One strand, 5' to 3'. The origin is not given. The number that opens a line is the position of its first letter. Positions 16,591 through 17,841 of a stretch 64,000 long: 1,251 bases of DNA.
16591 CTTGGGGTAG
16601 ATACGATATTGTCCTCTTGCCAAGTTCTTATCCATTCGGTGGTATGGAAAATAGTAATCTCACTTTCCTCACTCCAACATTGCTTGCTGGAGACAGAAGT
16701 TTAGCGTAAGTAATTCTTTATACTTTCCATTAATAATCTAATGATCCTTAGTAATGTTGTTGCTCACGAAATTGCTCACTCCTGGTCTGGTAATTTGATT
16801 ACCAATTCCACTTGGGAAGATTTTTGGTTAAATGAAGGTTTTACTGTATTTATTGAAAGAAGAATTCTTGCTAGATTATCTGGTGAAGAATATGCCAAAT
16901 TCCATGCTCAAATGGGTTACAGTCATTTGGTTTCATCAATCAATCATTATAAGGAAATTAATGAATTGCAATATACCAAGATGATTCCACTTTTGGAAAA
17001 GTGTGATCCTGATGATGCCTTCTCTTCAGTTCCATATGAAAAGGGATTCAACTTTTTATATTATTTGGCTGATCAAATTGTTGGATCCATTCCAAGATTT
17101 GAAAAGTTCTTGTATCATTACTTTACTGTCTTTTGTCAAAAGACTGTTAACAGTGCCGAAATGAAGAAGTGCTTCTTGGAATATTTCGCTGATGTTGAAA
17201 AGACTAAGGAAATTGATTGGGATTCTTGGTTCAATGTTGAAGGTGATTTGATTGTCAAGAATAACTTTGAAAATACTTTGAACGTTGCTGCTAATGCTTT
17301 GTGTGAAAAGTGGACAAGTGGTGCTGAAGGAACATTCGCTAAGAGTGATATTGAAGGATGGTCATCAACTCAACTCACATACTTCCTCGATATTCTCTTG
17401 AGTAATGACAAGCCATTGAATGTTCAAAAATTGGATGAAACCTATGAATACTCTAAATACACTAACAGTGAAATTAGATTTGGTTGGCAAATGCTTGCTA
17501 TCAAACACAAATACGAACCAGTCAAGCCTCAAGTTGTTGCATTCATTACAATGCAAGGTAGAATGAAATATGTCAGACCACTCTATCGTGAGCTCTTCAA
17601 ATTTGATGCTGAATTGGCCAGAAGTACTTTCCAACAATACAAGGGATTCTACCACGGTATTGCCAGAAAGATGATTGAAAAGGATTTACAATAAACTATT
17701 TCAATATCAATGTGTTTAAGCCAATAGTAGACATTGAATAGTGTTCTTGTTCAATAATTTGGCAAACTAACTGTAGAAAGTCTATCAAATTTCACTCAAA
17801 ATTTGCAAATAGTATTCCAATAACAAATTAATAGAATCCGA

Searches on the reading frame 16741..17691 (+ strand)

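Call 34: search_protein_families(library=pfam, proteins=[window:16741-17691:+], max_evalue=0.0001)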
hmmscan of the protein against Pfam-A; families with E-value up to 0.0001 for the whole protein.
window:16741-17691:+ (317 aa): 2 families
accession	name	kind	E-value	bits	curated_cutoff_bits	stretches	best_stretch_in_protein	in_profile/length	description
PF09127.17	Leuk-A4-hydro_C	-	8.4e-38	129.4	27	1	207-316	1-112/112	Leukotriene A4 hydrolase, C-terminal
PF01433.26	Peptidase_M1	-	6.4e-31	108.1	27.7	1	4-163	68-218/218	Peptidase family M1 domain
